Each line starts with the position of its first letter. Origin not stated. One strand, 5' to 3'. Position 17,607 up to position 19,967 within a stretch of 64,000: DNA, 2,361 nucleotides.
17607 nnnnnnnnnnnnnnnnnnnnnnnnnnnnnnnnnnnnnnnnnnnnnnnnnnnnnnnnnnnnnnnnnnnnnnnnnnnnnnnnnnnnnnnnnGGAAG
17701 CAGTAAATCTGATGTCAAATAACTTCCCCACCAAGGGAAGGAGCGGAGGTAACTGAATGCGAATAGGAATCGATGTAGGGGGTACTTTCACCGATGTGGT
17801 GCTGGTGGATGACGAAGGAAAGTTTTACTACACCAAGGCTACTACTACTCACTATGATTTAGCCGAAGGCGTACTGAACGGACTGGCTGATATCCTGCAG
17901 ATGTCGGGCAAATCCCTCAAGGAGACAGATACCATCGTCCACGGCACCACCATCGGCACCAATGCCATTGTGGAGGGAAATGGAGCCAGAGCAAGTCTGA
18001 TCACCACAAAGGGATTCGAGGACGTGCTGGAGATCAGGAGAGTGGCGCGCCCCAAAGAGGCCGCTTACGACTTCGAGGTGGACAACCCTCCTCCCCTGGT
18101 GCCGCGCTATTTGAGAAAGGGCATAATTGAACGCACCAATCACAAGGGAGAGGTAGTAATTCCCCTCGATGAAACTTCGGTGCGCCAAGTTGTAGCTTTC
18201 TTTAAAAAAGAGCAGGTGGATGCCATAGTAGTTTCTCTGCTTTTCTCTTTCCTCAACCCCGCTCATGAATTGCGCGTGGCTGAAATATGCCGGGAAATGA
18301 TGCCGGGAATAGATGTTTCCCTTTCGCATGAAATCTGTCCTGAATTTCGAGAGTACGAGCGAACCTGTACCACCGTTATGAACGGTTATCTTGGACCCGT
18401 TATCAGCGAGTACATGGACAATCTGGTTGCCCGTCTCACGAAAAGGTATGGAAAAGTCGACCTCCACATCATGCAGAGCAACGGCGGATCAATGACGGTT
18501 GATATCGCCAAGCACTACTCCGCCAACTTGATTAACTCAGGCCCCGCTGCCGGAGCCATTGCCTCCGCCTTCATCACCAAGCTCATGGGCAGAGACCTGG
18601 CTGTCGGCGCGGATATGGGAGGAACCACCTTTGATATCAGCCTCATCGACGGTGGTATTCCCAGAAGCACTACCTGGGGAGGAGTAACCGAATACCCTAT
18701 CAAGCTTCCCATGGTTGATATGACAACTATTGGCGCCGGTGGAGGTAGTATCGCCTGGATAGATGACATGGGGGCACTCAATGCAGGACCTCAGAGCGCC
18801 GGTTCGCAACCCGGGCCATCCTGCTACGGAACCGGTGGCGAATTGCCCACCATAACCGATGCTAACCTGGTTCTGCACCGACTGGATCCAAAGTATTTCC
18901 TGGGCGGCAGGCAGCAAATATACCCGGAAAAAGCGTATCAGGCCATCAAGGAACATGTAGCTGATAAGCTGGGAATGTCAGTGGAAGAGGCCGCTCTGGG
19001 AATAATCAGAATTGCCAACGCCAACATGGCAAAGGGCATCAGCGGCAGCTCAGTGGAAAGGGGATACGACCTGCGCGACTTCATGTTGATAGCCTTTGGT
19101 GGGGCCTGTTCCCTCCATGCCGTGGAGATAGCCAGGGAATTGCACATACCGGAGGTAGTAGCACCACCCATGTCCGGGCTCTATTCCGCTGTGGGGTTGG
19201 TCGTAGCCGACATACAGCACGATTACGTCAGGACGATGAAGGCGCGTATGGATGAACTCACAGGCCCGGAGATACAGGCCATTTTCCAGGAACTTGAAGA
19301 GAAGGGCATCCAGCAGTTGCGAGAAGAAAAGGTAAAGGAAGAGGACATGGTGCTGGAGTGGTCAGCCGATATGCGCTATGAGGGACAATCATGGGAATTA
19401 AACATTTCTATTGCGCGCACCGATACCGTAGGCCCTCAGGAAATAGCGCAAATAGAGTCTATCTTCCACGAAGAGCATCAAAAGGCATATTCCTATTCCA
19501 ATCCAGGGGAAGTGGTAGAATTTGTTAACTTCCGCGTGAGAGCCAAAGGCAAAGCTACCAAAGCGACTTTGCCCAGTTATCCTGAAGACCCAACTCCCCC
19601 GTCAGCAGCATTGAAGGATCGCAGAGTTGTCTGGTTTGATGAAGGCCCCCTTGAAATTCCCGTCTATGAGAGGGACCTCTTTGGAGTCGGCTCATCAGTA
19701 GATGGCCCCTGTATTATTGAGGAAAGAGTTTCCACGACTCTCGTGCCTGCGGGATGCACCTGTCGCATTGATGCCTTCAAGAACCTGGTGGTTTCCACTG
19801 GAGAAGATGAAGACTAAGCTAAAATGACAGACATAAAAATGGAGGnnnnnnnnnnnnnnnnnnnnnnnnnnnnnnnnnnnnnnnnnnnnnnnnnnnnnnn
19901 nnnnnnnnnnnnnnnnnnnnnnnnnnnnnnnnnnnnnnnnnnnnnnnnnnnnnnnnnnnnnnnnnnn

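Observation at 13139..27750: Candidate undescribed catabolic island coupling a Mo-hydroxylase, an ATP-dependent lactamase and a Mo/W reductase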

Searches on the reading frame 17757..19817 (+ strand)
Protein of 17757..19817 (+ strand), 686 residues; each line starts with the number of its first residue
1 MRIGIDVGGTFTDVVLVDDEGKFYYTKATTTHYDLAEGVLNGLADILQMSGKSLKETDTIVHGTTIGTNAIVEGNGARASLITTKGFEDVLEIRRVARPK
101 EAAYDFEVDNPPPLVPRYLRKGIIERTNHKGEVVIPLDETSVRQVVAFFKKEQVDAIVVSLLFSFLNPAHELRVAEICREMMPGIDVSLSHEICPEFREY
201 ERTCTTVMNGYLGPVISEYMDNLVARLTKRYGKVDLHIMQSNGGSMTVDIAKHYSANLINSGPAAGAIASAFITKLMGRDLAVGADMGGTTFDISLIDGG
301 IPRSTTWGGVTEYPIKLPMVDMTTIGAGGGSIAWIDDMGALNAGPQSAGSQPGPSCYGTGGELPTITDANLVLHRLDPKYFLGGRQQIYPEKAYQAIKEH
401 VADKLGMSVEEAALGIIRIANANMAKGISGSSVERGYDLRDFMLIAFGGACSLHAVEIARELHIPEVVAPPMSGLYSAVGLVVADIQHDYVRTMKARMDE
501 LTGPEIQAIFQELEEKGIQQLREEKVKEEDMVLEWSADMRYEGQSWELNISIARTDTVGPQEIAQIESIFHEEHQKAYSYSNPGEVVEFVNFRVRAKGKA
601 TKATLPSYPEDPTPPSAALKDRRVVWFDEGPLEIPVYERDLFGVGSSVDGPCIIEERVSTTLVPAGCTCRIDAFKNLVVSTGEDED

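Call 3: search_protein_families(library=pfam, proteins=[window:17757-19817:+], max_evalue=0.001)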
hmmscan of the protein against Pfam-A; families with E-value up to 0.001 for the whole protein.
window:17757-19817:+ (686 aa): 3 families
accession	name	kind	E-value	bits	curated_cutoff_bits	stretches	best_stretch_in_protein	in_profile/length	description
PF01968.24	Hydantoinase_A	-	5.6e-91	305.2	22.9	1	202-489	1-290/291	Hydantoinase/oxoprolinase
PF05378.19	Hydant_A_N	-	4.5e-51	173.5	25.2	1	2-181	1-175/176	Hydantoinase/oxoprolinase N-terminal region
PF19278.4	Hydant_A_C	-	7.5e-21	74.8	21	1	503-675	11-186/193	Hydantoinase/oxoprolinase C-terminal domain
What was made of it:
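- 17757..19817 (+): HyuA, the ATP-binding alpha subunit of a hydantoinase/lactamase-type enzyme. Three Hydantoinase_A-family domains (call 3).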

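Call 4: search_protein_families(library=ncbifam, proteins=[window:17757-19817:+], max_evalue=0.001)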
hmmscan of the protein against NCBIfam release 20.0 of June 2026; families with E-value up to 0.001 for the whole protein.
window:17757-19817:+ (686 aa): 6 families
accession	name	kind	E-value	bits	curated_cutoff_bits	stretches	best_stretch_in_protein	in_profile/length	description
NF050156.1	CapLactmsAlpCapA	equivalog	1.1e-186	622.1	1000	1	2-673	2-679/689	caprolactamase subunit alpha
NF042975.2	AcphenoCarb_ApcC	equivalog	1.1e-107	361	1500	1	3-675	11-705/733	acetophenone carboxylase subunit gamma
NF042960.1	AcphenoCarb_ApcA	equivalog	2.4e-63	214.5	1250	2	152-677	136-653/658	acetophenone carboxylase subunit alpha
NF007108.0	PRK09557.1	equivalog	1.2e-05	24.8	443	1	1-63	2-64/303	fructokinase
NF007251.0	PRK09698.1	equivalog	0.0001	21.7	253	1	3-74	9-77/304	allose kinase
NF009842.0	PRK13317.1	equivalog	0.00047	19.6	234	0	1-34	3-36/277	type II pantothenate kinase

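Call 74: search_solved_structures(query=window:17757-19817:+, max_evalue=1e-10)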
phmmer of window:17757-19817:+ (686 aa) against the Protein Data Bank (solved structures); distinct sequences matched with E-value up to 1e-10: 6.
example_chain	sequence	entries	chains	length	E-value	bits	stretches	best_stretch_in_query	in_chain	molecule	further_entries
7hk5_A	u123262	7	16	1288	2.1e-143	482.3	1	2-680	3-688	N-methylhydantoinase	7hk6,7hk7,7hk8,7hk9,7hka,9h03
6yra_A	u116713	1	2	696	2.3e-140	472.2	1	2-674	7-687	5-oxoprolinase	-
5l9w_B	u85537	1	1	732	3e-103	349.6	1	3-673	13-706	Acetophenone carboxylase gamma subunit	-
5m45_B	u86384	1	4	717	7.7e-83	282.1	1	3-673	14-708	Acetone carboxylase beta subunit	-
5svb_B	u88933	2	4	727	2.1e-82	280.6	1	3-673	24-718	Acetone carboxylase beta subunit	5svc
5l9w_b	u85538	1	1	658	2.5e-49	171.4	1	182-680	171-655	Acetophenone carboxylase alpha subunit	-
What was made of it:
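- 17757..19817 (+): PDB scores: N-methylhydantoinase 482 bits, caprolactamase 472, carboxylases 350 and 282 (call 74).
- On Acetone / acetophenone carboxylase: Apc and Acx score 350 and 282 bits against 482 and 472 for the hydrolases (call 74).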
